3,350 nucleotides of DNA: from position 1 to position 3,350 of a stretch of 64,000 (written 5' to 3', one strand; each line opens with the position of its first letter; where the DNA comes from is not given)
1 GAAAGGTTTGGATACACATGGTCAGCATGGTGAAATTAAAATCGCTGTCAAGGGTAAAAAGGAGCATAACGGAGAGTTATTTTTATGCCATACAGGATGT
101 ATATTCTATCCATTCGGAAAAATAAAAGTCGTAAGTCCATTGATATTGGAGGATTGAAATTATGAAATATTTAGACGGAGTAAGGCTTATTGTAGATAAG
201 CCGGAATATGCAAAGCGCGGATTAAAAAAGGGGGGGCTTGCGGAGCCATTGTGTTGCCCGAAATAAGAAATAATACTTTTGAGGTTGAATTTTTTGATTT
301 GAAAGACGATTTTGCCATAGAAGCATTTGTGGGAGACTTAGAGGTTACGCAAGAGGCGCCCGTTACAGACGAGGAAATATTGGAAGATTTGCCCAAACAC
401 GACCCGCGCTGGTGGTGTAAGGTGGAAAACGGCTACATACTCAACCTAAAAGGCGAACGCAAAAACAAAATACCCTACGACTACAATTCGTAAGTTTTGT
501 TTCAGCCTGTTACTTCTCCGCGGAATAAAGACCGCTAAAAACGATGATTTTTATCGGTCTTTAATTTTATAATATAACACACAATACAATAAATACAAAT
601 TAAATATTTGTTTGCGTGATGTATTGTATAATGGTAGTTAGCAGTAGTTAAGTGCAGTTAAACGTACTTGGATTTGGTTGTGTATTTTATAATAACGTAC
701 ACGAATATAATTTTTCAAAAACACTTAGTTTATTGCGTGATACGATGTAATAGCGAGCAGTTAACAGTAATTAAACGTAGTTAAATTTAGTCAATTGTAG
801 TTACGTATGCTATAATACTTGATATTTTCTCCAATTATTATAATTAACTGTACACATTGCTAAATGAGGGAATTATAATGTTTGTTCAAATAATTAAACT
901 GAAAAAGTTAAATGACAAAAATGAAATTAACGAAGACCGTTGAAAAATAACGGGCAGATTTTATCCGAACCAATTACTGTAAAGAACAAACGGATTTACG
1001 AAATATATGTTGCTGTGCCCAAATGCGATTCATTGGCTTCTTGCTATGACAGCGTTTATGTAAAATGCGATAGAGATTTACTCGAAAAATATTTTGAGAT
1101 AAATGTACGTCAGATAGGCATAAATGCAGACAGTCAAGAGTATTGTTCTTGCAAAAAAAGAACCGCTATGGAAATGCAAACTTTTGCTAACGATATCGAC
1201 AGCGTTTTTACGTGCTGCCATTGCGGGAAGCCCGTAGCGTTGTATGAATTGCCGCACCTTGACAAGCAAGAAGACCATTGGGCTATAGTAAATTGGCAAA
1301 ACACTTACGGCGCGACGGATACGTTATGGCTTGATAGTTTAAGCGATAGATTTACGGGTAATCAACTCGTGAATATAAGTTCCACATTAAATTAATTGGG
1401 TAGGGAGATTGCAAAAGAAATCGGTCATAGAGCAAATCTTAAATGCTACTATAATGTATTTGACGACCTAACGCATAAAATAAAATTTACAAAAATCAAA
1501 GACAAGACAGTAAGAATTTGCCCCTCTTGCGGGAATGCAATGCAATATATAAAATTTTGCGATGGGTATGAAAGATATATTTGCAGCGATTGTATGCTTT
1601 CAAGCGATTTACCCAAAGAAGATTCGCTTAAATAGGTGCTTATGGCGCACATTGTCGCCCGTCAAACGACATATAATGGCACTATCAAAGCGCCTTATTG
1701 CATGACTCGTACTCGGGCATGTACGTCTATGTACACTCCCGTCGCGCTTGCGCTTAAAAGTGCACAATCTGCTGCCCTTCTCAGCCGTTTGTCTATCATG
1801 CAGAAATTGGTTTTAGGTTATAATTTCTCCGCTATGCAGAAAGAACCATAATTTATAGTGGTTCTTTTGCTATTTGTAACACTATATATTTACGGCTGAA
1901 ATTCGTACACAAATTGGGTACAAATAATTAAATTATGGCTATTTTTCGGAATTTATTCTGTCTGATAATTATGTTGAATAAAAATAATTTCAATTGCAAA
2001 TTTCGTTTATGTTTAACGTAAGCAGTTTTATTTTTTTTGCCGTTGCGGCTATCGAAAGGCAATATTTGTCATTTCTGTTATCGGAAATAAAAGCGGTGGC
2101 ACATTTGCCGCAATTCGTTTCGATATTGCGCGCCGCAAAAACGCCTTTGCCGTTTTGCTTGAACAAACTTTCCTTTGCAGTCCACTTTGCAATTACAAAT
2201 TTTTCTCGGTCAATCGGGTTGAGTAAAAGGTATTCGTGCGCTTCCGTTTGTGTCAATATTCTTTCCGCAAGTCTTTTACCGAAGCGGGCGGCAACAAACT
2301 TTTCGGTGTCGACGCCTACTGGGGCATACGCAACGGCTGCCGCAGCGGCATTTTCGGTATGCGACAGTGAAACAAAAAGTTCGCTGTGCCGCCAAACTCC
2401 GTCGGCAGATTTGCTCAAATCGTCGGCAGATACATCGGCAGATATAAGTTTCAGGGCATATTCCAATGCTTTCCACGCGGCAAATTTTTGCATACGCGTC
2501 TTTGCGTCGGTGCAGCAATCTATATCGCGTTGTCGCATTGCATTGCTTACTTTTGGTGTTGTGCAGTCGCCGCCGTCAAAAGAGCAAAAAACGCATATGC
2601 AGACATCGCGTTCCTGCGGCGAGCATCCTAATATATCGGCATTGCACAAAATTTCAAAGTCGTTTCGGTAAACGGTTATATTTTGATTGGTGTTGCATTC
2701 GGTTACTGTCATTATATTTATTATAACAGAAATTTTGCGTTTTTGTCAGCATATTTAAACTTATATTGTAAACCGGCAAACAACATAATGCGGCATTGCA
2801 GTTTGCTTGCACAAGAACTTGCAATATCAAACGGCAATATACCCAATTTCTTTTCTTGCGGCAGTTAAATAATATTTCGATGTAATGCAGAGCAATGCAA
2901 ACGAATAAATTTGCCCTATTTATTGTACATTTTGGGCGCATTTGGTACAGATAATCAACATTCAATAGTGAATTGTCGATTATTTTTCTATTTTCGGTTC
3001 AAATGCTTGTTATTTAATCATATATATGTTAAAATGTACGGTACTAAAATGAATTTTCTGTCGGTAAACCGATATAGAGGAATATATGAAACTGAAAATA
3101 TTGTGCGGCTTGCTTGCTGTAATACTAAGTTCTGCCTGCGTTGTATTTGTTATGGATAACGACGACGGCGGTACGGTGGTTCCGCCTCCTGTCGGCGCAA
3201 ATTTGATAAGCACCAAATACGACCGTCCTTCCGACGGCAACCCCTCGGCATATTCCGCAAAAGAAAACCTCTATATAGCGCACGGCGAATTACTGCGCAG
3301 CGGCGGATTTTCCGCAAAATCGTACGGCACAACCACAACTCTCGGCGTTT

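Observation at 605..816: Two arrays of 10-bp-phased GTAGTTA iteron-like repeats in an AT-rich 400-bp non-coding region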

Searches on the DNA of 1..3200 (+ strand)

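Call 6: search_rna_families(source=window, start=1, end=3200, threshold=evalue, max_evalue=10)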
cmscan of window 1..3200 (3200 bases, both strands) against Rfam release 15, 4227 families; matches with E-value up to 10: 4.
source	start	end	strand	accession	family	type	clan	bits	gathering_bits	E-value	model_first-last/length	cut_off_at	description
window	1835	1949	-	RF02449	ncr1015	Gene; sRNA;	-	21.2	60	9.5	1-121/121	no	Bacillus sRNA ncr1015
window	837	879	-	RF01344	CRISPR-DR34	Gene; CRISPR;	-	18.5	35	4.9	1-36/36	no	CRISPR RNA direct repeat element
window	527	561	-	RF04201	MIR7510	Gene; miRNA;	-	17.4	93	8.4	1-79/79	no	MIR7510 microRNA precursor family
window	1823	1952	+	RF00015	U4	Gene; snRNA; splicing;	CL00007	14.8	46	3.4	1-138/138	no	U4 spliceosomal RNA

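Call 27: search_dna_similar(query=window:560-880:+, collection=plasmids, mode=distant, max_evalue=1)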
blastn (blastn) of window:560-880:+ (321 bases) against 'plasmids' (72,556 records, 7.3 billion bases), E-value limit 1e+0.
Records with a match: 17; places in all: 17; records where one place covers at least 80% of the query: 0.
Best place of each record, by identity: 90-95% 4; 80-90% 11; 60-80% 2.
By first word of the organism name: Actinobacillus 7; Bacillus 4; Candidatus 1; Clostridioides 1; Borreliella 1; Clostridium 1; Pasteurella 1; Priestia 1.
By predicted mobility (MOB-suite, as given by PLSDB): non-mobilizable 11; mobilizable 3; conjugative 3.
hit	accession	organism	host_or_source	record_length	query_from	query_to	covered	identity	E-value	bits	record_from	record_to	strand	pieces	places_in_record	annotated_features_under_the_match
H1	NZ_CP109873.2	Bacillus cereus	pepper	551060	1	70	22%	74.3%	1e+0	41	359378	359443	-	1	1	none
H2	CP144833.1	Candidatus Stammera capleta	insect metagenome,tissue sample,midgut ...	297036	5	72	21%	75.0%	3e-1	44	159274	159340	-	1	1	record has no annotation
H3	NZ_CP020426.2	Clostridioides difficile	ATCC strain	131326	1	45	14%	82.6%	1e+0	41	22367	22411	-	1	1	none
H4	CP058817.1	Borreliella bavariensis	Homo sapiens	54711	6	49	14%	81.8%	3e-1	43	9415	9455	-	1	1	record has no annotation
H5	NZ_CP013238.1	Clostridium butyricum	Microbial isolate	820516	2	45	14%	80.4%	1e+0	41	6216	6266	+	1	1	iron-containing alcohol dehydrogenase family protein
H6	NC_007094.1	Actinobacillus porcitonsillarum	Sus scrofa (pig),tonsils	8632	11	47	12%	83.8%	1e+0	41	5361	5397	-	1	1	none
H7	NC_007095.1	Actinobacillus porcitonsillarum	Sus scrofa (pig),tonsils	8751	11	47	12%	83.8%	1e+0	41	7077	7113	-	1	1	none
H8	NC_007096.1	Actinobacillus porcitonsillarum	Sus scrofa (pig),tonsils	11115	11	47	12%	83.8%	1e+0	41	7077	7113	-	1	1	none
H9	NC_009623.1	Actinobacillus porcitonsillarum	Sus scrofa,host tonsils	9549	11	47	12%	83.8%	1e+0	41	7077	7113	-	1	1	none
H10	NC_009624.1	Actinobacillus porcitonsillarum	Sus scrofa,host tonsils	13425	11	47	12%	83.8%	1e+0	41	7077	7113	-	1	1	none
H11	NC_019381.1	Pasteurella multocida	-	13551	11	47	12%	83.8%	1e+0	41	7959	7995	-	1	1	none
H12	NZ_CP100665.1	Actinobacillus pleuropneumoniae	swine,tissue sample,pig farms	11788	11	47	12%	83.8%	1e+0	41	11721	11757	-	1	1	none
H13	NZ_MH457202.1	Actinobacillus pleuropneumoniae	pig,lung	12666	11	47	12%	83.8%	1e+0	41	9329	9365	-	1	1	none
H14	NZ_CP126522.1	Bacillus toyonensis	bacterial isolate,soil in warm, humid ...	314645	25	54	9%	90.0%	1e+0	42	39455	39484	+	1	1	none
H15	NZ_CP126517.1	Bacillus toyonensis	bacterial isolate,warm, humid forested ...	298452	25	54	9%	90.0%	1e+0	42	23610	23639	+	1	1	none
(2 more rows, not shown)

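Call 28: search_dna_similar(query=window:560-880:+, collection=phages, mode=distant, max_evalue=1)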
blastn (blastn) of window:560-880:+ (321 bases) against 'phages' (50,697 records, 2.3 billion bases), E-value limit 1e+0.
Records with a match: 8; places in all: 8; records where one place covers at least 80% of the query: 0.
Best place of each record, by identity: 90-95% 1; 80-90% 7.
By first word of the organism name: Clostridium 2; uncultured 1; Peptoclostridium 1; Bacteriophage 1; Campylobacter 1; Microvirus 1; Bacillus 1.
By host as written in the record: - 2; Clostridium difficile 2; Peptoclostridium difficile strain DSM1296 1; Campylobacter coli 99-2 1; porcine 1; Bacillus thuringiensis YBT-1518 1.
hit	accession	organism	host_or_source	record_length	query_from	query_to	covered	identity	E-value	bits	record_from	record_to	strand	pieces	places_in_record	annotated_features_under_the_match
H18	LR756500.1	uncultured phage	metagenomic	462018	2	50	15%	81.6%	3e-2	45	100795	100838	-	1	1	record has no annotation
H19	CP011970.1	Peptoclostridium phage phiCDIF1296T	Peptoclostridium difficile strain ...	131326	1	45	14%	82.6%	3e-1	41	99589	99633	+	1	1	none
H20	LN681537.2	Clostridium phage phiCD211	Clostridium difficile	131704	1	45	14%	82.6%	3e-1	41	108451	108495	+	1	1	none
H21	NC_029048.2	Clostridium phage phiCD211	Clostridium difficile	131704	1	45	14%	82.6%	3e-1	41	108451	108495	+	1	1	none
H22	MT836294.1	Bacteriophage sp.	human fecal samples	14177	113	156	14%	81.8%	9e-2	43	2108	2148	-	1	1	record has no annotation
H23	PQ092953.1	Campylobacter phage CC_R7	Campylobacter coli 99-2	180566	19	56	12%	82.9%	3e-1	42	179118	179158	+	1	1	none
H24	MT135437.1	Microvirus sp.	porcine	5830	253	287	11%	85.7%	3e-1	41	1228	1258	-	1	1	none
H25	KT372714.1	Bacillus phage vB_BtS_BMBtp16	Bacillus thuringiensis YBT-1518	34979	264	293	9%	90.0%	3e-1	42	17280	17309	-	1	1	none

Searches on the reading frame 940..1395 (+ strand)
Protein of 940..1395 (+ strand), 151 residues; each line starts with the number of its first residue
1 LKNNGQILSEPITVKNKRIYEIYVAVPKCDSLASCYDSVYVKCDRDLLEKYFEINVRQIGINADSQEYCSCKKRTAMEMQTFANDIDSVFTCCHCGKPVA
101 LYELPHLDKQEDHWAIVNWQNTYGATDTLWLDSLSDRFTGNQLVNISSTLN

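Call 11: search_protein_families(library=pfam, proteins=[window:940-1395:+], max_evalue=0.01)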
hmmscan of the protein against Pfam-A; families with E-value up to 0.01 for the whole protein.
window:940-1395:+ (151 aa): 1 family
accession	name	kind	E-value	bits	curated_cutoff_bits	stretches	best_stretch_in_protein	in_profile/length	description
PF10071.14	DUF2310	-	2.3e-16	60.3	25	1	2-150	31-182/255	Zn-ribbon-containing, possibly nucleic-acid-binding protein (DUF2310)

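Call 14: find_related_loci(query=window:940-1392:+, collection=genome_contigs, flank=10000)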
Query window:940-1392:+ (151 aa) in genome_contigs; peptide patterns used: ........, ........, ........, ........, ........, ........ (x = any residue, [..] = any of these).
82 stretches matched a pattern; 4 encode a relative of the query (tblastn E <= 1e-3); 4 distinct loci.
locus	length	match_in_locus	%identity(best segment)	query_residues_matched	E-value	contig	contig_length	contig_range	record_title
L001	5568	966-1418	71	1-151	3e-72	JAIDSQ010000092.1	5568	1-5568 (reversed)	MAG: Clostridia bacterium isolate SC0364_comb_12 SC0364_comb_12_contig_92, whole genome shotgun sequence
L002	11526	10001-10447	64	3-151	1e-66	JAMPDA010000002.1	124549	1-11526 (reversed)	MAG: Roseburia sp. isolate NALB_7821b_14 Scaffold_#2__SCF_002___124549_bp, whole genome shotgun sequence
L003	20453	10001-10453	67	1-151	4e-66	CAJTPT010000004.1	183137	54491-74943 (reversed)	MAG TPA_asm: uncultured Christensenella sp. isolate MGBC105282 genome assembly, contig: MGBC105282.4, whole genome shotg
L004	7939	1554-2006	64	1-151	2e-65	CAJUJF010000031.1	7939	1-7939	MAG TPA_asm: uncultured Christensenellaceae bacterium isolate MGBC152639 genome assembly, contig: MGBC152639.31, whole g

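Call 32: search_protein_families(library=phrogs, proteins=[window:940-1395:+], max_evalue=1)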
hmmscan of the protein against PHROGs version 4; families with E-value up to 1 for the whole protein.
window:940-1395:+ (151 aa): 1 family
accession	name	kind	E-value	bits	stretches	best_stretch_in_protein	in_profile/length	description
phrog_29598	-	unknown function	0.12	13.5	1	57-99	21-57/62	-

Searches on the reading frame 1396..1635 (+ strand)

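Call 11: search_protein_families(library=pfam, proteins=[window:1396-1635:+], max_evalue=0.01)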
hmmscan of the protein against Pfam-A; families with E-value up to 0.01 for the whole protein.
window:1396-1635:+ (79 aa): 4 families
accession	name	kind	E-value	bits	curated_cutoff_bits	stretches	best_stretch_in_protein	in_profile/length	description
PF23137.1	HVO_0758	-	0.0004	20.6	27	0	37-49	40-52/55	HVO_0758 mu-protein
PF13453.11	Zn_ribbon_TFIIB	-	0.00088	19.1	22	1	41-66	1-25/41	Transcription factor zinc-finger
PF10071.14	DUF2310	-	0.0014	18.4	25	1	2-72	186-251/255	Zn-ribbon-containing, possibly nucleic-acid-binding protein (DUF2310)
PF07191.17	Zn_ribbon_6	-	0.0057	17.1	25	1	37-66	27-55/67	Double zinc ribbon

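Call 32: search_protein_families(library=phrogs, proteins=[window:1396-1635:+], max_evalue=1)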
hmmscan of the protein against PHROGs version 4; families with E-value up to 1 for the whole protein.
window:1396-1635:+ (79 aa): 17 families
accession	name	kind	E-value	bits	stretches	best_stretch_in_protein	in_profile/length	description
phrog_30325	-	unknown function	3.9e-05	24.6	1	42-69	6-33/51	-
phrog_14257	-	unknown function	0.00058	20.8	1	39-71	3-36/42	-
phrog_13972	-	DNA, RNA and nucleotide metabolism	0.00084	20.5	1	36-73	36-73/75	DNA ligase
phrog_6422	-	moron, auxiliary metabolic gene and host takeover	0.0026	19.2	1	15-59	8-51/120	Lar-like restriction alleviation protein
phrog_12574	-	unknown function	0.0079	17.5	1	20-66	17-62/75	-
phrog_5584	-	unknown function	0.01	17.1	1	28-71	11-51/60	-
phrog_23116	-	unknown function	0.012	16.8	1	40-68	14-43/123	-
phrog_14757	-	unknown function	0.015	16.6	1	42-67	5-30/54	-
phrog_29751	-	unknown function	0.024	15.7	1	10-78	68-133/160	-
phrog_9028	-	unknown function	0.028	15.6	1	6-69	29-97/104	-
phrog_2945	-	unknown function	0.036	14.9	1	35-66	5-38/68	-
phrog_4173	-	unknown function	0.063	13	1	8-58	180-228/323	-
phrog_2855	-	unknown function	0.12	13.6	1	9-67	32-85/89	-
phrog_1191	-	integration and excision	0.17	13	1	42-68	8-37/90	transposase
phrog_10529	-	unknown function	0.19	12.9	1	27-70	30-73/74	-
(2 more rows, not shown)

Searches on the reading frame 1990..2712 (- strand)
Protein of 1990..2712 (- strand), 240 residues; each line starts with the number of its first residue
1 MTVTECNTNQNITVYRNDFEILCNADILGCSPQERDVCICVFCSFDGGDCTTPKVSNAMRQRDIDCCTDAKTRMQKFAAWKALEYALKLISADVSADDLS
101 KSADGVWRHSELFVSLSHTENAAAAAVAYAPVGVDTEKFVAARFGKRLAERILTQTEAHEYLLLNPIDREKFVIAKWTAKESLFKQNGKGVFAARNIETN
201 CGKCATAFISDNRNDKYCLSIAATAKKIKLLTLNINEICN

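Call 11: search_protein_families(library=pfam, proteins=[window:1990-2712:-], max_evalue=0.01)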
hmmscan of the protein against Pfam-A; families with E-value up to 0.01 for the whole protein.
window:1990-2712:- (240 aa): 1 family
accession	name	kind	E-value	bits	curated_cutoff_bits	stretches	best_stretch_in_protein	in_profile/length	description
PF01648.25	ACPS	-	7.4e-10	39.3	25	1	131-193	1-70/111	4'-phosphopantetheinyl transferase superfamily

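Call 12: find_encoding_contigs(protein=window:1990-2712:-, flank=10000, max_places=10)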
Protein window:1990-2712:- (240 aa): no gene with exactly this product is on record in the collection.

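Call 19: find_homologous_proteins(query=window:1990-2712:-, max_evalue=1e-10)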
Query window:1990-2712:- (240 aa): 23 proteins with E <= 1e-10 among 550 candidates.
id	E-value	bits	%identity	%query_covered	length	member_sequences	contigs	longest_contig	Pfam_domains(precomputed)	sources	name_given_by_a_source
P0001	2.0e-157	540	100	100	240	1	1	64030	PF01648.26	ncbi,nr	ncbi:MAG: 4'-phosphopantetheinyl transferase superfamily protein [Corallococcus sp.]|nr:4'-phosphopa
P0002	8.5e-53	197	46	95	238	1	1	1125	PF01648.26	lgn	-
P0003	1.3e-22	98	38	70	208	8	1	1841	PF01648.26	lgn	-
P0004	2.3e-20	91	36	71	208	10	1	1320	PF01648.26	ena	-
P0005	5.4e-20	90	37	71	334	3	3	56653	PF01648.26,PF04970.20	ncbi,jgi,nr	ncbi:MAG: 4'-phosphopantetheinyl transferase superfamily protein [Ruminococcaceae bacterium]|nr:4'-p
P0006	6.4e-20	90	35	76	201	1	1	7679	PF01648.26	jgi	jgi:4'-phosphopantetheinyl transferase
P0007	7.1e-20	90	34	74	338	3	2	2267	PF01648.26,PF04970.20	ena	-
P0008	8.7e-20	89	37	63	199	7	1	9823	PF01648.26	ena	-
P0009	1.2e-19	89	36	64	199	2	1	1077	PF01648.26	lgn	-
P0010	1.5e-19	88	36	63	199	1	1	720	PF01648.26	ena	-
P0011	2.9e-19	88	35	63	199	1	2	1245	PF01648.26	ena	-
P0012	1.7e-18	85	36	69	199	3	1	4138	PF01648.26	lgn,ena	-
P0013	4.4e-18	84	33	78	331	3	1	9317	PF01648.26,PF04970.20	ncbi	-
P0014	1.2e-17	82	34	78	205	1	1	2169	PF01648.26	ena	-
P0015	4.7e-17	80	35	71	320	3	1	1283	PF01648.26,PF04970.20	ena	-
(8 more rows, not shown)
